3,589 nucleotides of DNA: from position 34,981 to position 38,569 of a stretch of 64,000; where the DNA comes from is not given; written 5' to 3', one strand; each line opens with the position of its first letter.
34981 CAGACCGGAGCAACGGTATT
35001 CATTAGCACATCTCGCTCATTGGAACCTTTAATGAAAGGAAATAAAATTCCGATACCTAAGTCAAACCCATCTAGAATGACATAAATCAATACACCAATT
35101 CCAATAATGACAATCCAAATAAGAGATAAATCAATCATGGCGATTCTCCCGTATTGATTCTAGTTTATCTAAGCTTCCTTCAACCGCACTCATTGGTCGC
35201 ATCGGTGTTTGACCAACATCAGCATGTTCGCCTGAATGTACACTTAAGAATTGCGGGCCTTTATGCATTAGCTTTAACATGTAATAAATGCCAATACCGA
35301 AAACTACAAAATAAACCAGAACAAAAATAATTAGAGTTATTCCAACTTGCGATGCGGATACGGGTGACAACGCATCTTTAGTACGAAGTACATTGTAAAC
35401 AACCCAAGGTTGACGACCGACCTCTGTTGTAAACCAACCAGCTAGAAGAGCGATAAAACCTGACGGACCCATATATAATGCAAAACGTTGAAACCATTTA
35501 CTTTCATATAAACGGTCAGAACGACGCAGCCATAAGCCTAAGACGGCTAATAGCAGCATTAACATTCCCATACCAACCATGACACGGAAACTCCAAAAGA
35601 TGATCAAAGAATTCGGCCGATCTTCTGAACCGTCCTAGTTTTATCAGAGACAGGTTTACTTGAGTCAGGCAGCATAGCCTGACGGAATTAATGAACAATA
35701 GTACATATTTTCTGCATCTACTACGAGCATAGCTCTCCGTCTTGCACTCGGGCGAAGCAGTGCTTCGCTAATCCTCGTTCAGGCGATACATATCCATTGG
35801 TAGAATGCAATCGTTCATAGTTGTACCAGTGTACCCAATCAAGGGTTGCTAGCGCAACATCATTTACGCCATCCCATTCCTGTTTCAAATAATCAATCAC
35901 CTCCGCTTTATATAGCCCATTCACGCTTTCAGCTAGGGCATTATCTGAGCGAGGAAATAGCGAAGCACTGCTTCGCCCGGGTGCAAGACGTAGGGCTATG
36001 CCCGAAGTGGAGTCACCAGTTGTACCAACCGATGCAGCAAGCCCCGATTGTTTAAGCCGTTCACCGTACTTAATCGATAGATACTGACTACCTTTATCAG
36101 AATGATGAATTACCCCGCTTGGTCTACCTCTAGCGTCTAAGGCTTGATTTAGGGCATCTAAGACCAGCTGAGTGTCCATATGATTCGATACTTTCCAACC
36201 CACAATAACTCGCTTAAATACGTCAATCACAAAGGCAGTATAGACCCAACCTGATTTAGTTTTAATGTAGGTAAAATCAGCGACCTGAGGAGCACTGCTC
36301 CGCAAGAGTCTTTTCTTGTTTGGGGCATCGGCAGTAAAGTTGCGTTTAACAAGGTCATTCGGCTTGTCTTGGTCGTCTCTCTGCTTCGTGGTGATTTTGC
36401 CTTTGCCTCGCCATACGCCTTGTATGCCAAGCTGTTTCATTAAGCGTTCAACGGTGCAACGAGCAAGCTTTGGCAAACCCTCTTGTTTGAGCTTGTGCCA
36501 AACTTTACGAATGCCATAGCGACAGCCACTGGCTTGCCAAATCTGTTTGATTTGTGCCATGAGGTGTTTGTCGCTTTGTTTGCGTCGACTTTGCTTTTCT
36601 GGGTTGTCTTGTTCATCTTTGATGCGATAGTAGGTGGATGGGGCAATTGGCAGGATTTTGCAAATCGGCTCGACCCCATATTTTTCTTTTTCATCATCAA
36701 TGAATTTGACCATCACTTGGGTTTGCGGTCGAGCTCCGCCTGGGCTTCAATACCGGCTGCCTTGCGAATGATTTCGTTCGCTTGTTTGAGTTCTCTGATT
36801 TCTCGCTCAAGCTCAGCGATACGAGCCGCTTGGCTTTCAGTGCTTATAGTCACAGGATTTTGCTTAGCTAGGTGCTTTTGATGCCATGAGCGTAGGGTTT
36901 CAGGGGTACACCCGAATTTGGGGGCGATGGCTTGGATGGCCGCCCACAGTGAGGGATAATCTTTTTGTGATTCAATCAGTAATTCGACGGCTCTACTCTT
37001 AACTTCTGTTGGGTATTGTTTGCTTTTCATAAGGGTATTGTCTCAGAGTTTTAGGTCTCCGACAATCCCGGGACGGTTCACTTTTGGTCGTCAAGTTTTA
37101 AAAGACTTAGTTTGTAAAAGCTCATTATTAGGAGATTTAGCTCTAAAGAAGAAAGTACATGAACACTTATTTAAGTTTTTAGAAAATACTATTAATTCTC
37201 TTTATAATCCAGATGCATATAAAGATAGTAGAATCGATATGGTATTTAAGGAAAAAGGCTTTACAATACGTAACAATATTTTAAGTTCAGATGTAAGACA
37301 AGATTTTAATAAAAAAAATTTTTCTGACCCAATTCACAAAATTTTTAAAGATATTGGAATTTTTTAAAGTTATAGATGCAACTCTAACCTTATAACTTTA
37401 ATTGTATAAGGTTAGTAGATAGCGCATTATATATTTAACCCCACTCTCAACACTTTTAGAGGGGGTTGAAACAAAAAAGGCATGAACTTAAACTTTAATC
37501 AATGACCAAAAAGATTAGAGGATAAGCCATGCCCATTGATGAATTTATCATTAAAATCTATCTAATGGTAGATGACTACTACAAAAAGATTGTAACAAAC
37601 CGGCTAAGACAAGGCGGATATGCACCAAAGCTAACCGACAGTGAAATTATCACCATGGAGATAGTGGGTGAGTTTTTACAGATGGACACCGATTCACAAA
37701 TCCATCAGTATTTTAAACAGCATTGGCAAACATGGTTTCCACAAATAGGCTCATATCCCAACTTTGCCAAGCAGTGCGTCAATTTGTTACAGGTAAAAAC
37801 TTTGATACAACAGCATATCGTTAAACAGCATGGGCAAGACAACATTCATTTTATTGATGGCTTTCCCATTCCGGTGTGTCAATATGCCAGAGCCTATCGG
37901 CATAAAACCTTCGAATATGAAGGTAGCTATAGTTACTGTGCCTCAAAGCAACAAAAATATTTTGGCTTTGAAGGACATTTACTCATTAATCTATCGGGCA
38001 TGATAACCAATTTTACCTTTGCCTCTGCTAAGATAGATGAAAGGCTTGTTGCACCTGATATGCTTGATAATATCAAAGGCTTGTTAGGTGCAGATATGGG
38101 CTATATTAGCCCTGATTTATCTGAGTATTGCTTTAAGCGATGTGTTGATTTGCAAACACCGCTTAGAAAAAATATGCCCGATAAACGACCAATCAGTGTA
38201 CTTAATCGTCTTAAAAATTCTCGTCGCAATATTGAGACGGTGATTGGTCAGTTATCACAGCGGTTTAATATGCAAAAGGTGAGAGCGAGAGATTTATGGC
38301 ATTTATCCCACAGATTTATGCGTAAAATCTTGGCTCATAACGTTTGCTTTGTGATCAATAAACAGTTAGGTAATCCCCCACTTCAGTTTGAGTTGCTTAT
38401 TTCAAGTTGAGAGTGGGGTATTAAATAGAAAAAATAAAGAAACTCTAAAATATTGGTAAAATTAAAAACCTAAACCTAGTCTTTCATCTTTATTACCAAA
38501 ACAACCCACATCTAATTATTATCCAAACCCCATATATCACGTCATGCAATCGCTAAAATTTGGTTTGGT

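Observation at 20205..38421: An 18 kb accessory module bounded by two direct IS982-family copies, with matching 7 bp flanks ATTAAAT: candidate composite transposon carrying GSH/formaldehyde and respiratory genes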

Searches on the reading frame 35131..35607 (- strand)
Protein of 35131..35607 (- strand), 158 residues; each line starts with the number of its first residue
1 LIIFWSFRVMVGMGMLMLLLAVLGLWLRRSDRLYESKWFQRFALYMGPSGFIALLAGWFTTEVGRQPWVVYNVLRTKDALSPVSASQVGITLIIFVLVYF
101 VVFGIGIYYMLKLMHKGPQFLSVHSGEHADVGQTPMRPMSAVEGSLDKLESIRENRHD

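Call 8: search_protein_families(library=pfam, proteins=[window:35131-35607:-])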
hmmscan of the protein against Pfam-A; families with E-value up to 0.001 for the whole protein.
window:35131-35607:- (158 aa): 1 family
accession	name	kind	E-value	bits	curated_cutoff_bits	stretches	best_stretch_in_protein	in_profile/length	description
PF01654.22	Cyt_bd_oxida_I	-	7.2e-39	134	26.2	1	2-118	311-418/418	Cytochrome bd terminal oxidase subunit I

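Call 64: search_protein_families(library=ncbifam, proteins=[window:35131-35607:-], max_evalue=0.00001)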
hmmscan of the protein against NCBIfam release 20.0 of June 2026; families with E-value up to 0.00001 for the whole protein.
window:35131-35607:- (158 aa): 2 families
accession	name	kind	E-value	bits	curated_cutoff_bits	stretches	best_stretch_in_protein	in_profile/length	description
NF011677.0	PRK15097.1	equivalog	1.2e-22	80.3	968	1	3-123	386-506/522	cytochrome ubiquinol oxidase subunit I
NF011609.0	PRK15035.1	equivalog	5.8e-22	78.3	1025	1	3-121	386-504/514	cytochrome bd-II oxidase subunit 1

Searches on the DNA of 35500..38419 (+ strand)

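Call 16: search_dna_similar(query=window:35500-37450:+, collection=plasmids, mode=near, max_rows=25)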
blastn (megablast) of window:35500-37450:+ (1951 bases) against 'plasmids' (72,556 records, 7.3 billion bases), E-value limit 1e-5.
Records with a match: 39; places in all: 58; records where one place covers at least 80% of the query: 0.
Best place of each record, by identity: >=99% 2; 95-99% 10; 90-95% 14; 80-90% 12; 60-80% 1.
By first word of the organism name: Moraxella 22; Acinetobacter 14; Psychrobacter 1; Vreelandella 1; Halomonas 1.
By predicted mobility (MOB-suite, as given by PLSDB): mobilizable 24; non-mobilizable 10; conjugative 5.
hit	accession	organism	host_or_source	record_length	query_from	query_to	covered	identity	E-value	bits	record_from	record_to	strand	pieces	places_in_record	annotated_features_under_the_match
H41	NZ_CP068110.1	Moraxella osloensis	-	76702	127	1583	75%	94.2%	0e+0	2224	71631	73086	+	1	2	IS3 family transposase | hypothetical protein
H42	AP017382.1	Moraxella osloensis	-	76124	127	1581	71%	94.2%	0e+0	2127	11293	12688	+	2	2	putative transposase | hypothetical protein (x2)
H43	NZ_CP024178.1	Moraxella osloensis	Homo sapiens,single cell,skin swab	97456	127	1583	72%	93.1%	0e+0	2048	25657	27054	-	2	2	IS3 family transposase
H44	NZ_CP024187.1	Moraxella osloensis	single cell,skin swab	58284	127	1583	72%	93.1%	0e+0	2048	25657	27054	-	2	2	IS3 family transposase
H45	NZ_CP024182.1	Moraxella osloensis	Homo sapiens,single cell,skin swab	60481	126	1583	72%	92.9%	0e+0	2038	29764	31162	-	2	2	IS3 family transposase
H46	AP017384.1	Moraxella osloensis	-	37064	127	1583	75%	87.5%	0e+0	1681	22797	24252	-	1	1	conserved hypothetical protein | putative transposase | hypothetical protein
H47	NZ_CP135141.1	Moraxella sp. DOX410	sediment soil,sediment soil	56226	127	1583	75%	87.3%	0e+0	1659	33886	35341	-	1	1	none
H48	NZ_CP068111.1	Moraxella osloensis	-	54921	127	1583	75%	87.2%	0e+0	1659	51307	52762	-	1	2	none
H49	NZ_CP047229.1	Moraxella osloensis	whole organism,activated sludge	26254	126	1587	69%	92.0%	0e+0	1866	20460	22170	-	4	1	none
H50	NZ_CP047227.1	Moraxella osloensis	whole organism,activated sludge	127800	126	1587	69%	92.0%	0e+0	1866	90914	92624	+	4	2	none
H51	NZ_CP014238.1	Moraxella osloensis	Homo sapiens,pure culture,cerebrospinal ...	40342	127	1585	72%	86.7%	0e+0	1547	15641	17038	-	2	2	none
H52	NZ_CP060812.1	Acinetobacter variabilis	-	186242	127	1581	68%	90.5%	0e+0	1738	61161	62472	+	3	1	IS3 family transposase | PD-(D/E)XK nuclease family protein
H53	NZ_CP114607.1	Acinetobacter sp. YWS30-1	soil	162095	127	1581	68%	90.4%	0e+0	1725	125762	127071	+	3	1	PD-(D/E)XK nuclease family protein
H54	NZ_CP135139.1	Moraxella sp. DOX410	sediment soil,sediment soil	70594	126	1582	68%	86.4%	0e+0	1428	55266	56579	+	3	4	IS3 family transposase | hypothetical protein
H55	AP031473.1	Moraxella osloensis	Homo sapiens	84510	127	1581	63%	86.0%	0e+0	1314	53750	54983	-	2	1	hypothetical protein (x2)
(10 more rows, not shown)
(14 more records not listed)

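Call 18: search_dna_similar(query=window:37438-38419:+, collection=plasmids, mode=near, max_rows=40)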
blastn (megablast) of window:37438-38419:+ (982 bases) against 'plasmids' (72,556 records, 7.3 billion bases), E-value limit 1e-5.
Records with a match: 6; places in all: 6; records where one place covers at least 80% of the query: 0.
Best place of each record, by identity: 95-99% 1; 90-95% 5.
By first word of the organism name: Moraxella 6.
By predicted mobility (MOB-suite, as given by PLSDB): non-mobilizable 3; mobilizable 3.
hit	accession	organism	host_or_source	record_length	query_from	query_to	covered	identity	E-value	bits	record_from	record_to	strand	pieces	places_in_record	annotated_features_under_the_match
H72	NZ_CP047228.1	Moraxella osloensis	whole organism,activated sludge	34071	542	980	45%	90.4%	3e-162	579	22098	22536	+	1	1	none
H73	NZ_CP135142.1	Moraxella sp. DOX410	sediment soil,sediment soil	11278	1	318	32%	97.2%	5e-150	538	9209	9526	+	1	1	none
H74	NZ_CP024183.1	Moraxella osloensis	Homo sapiens,single cell,skin swab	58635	800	980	18%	93.9%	2e-70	274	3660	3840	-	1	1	none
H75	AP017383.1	Moraxella osloensis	-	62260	800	980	18%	93.9%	2e-70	274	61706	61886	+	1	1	none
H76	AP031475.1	Moraxella osloensis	-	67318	800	980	18%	93.9%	2e-70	274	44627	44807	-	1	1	none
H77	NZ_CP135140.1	Moraxella sp. DOX410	sediment soil,sediment soil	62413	800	980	18%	93.9%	2e-70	274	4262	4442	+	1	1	none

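Call 35: search_dna_similar(query=window:37083-37437:+, collection=plasmids, mode=distant, max_rows=15)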
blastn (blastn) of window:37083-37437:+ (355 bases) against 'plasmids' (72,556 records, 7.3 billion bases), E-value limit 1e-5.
No match.

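Call 49: search_dna_similar(query=L064:1-5750:+, collection=plasmids, mode=near, max_rows=15)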
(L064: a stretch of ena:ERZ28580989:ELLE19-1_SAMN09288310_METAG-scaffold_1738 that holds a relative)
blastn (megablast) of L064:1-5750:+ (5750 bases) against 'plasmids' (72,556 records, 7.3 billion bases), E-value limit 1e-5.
Records with a match: 382; places in all: 630; records where one place covers at least 80% of the query: 0.
Best place of each record, by identity: >=99% 1; 95-99% 13; 90-95% 23; 80-90% 34; 60-80% 311.
By first word of the organism name: Acinetobacter 321; Moraxella 29; Psychrobacter 25; uncultured 3; Escherichia 3; Enterobacter 1.
By predicted mobility (MOB-suite, as given by PLSDB): mobilizable 266; conjugative 76; non-mobilizable 40.
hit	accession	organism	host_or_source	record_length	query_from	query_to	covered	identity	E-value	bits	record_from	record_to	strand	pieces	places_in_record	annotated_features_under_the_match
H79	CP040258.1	Moraxella osloensis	mycoplasma culture contaminant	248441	535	4599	70%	96.6%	0e+0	6710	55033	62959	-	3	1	copper-translocating P-type ATPase | cadA: cadmium-translocating P-type ATPase | IS630 family transposase | GlxA family transcriptional regulator | cadR: Cd(II)/Pb(II)-responsive transcriptional regulator | and 3 other names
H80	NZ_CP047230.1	Moraxella osloensis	whole organism,activated sludge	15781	85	5750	21%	97.6%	0e+0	2100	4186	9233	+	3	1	RepB family plasmid replication initiator protein | hypothetical protein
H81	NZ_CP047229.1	Moraxella osloensis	whole organism,activated sludge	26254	85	5750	21%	97.6%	0e+0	2096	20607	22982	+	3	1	none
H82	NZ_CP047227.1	Moraxella osloensis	whole organism,activated sludge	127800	85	5750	21%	97.6%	0e+0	2098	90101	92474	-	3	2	none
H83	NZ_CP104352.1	Acinetobacter baumannii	Homo sapiens,Wound/Abscess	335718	2073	5309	28%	71.2%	1e-58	347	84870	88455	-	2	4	heavy metal translocating P-type ATPase | IS3 family transposase | cueR: Cu(I)-responsive transcriptional regulator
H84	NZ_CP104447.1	Acinetobacter baumannii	Homo sapiens,sputum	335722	2073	5309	28%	71.2%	1e-58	347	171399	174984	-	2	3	heavy metal translocating P-type ATPase | IS3 family transposase | cueR: Cu(I)-responsive transcriptional regulator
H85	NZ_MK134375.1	Acinetobacter baumannii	pig,caecum at slaughter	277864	4584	5750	20%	95.3%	0e+0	1852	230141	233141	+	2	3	ltrA: group II intron reverse transcriptase/maturase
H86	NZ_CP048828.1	Acinetobacter baumannii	Duck,mixed culture,trachea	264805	4584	5750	20%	95.2%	0e+0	1846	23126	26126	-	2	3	ltrA: group II intron reverse transcriptase/maturase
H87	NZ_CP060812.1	Acinetobacter variabilis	-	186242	4584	5750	20%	95.2%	0e+0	1845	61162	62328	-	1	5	IS3 family transposase | PD-(D/E)XK nuclease family protein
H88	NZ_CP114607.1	Acinetobacter sp. YWS30-1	soil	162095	4584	5750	20%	95.0%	0e+0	1832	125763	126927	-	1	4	PD-(D/E)XK nuclease family protein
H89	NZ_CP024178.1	Moraxella osloensis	Homo sapiens,single cell,skin swab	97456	4581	5750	20%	94.8%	0e+0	1828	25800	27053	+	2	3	IS3 family transposase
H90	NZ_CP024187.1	Moraxella osloensis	single cell,skin swab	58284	4581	5750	20%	94.8%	0e+0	1828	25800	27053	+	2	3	IS3 family transposase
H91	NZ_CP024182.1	Moraxella osloensis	Homo sapiens,single cell,skin swab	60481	4581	5750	20%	93.9%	0e+0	1772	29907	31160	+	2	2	IS3 family transposase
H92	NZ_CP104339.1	Acinetobacter baumannii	Homo sapiens,Wound/Abscess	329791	2073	5309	26%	71.4%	1e-58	347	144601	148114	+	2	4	heavy metal translocating P-type ATPase | IS3 family transposase | cueR: Cu(I)-responsive transcriptional regulator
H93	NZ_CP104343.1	Acinetobacter baumannii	Homo sapiens,Wound/Abscess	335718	2073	5309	26%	71.4%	1e-58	347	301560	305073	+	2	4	heavy metal translocating P-type ATPase | IS3 family transposase | cueR: Cu(I)-responsive transcriptional regulator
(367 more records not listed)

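Call 62: get_annotated_region(hit=H79, flank=3500)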
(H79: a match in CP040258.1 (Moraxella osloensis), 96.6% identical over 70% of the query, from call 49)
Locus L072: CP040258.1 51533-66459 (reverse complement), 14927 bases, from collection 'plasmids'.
description: Moraxella osloensis strain MOXF1 plasmid pMOXF1, complete sequence
organism: Moraxella osloensis (NCBI taxid 34062)
taxonomy: Bacteria; Pseudomonadota; Gammaproteobacteria; Moraxellales; Moraxellaceae; Moraxella; Moraxella osloensis
host: -; source: mycoplasma culture contaminant; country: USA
typing (MOB-suite, as given by PLSDB): non-mobilizable
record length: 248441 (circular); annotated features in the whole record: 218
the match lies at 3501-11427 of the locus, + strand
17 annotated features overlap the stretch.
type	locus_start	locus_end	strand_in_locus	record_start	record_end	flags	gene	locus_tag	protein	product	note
CDS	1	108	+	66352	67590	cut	-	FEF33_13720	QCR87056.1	hypothetical protein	-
CDS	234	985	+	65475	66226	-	-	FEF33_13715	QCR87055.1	IS5-like element IS1301 family transposase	-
CDS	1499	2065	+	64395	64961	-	-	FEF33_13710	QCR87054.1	hypothetical protein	-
CDS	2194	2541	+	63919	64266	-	-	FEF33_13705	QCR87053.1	type II toxin-antitoxin system RelE/ParE family toxin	-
CDS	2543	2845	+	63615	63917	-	-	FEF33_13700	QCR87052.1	helix-turn-helix domain-containing protein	-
CDS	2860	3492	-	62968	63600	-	-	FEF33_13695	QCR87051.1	resolvase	-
CDS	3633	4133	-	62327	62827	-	-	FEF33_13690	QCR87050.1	IS630 family transposase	-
CDS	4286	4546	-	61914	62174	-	-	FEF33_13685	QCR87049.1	helix-turn-helix domain-containing protein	-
CDS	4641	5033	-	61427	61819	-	cueR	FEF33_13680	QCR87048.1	Cu(I)-responsive transcriptional regulator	-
CDS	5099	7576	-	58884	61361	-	-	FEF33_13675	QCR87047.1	copper-translocating P-type ATPase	-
CDS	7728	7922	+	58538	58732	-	-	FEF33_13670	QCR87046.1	heavy-metal-associated domain-containing protein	-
CDS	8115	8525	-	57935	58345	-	cadR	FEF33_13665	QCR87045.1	Cd(II)/Pb(II)-responsive transcriptional regulator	-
CDS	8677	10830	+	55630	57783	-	cadA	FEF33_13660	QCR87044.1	cadmium-translocating P-type ATPase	-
CDS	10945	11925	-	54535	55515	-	-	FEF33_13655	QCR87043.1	GlxA family transcriptional regulator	-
CDS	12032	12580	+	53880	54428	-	-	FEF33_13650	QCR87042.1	cysteine hydrolase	-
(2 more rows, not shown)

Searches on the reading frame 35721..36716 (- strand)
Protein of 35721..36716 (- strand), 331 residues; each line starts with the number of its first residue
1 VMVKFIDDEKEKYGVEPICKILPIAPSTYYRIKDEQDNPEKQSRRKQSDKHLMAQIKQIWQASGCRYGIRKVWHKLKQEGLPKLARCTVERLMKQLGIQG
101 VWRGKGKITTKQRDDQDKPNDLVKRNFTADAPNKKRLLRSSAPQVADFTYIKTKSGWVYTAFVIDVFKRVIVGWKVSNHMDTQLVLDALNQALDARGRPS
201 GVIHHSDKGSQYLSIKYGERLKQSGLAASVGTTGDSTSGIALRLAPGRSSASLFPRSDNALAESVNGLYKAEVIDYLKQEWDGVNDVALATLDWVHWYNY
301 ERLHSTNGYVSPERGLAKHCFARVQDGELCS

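Call 8: search_protein_families(library=pfam, proteins=[window:35721-36716:-])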
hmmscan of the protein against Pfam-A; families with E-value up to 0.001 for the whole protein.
window:35721-36716:- (331 aa): 4 families
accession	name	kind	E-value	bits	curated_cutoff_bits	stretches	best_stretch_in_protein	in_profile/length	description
PF00665.32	rve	-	2.6e-21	76.2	32.6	1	146-235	10-101/102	Integrase core domain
PF13276.12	HTH_21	-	3.3e-18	66.1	28.1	1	49-105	3-59/60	HTH-like domain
PF13683.12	rve_3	-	1.6e-10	41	26.5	1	257-312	14-67/67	Integrase core domain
PF13333.12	rve_2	-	9.8e-05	22.9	22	1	263-313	1-49/56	Integrase core domain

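Call 64: search_protein_families(library=ncbifam, proteins=[window:35721-36716:-], max_evalue=0.00001)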
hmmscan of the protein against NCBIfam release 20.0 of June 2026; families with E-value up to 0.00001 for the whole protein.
window:35721-36716:- (331 aa): 2 families
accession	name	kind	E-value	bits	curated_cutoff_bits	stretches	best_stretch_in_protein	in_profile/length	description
NF033516.0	transpos_IS3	equivalog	3e-81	273.5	160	2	3-237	91-312/369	IS3 family transposase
NF033577.2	transpos_IS481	equivalog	1.6e-15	57.4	224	1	10-226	10-216/284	IS481 family transposase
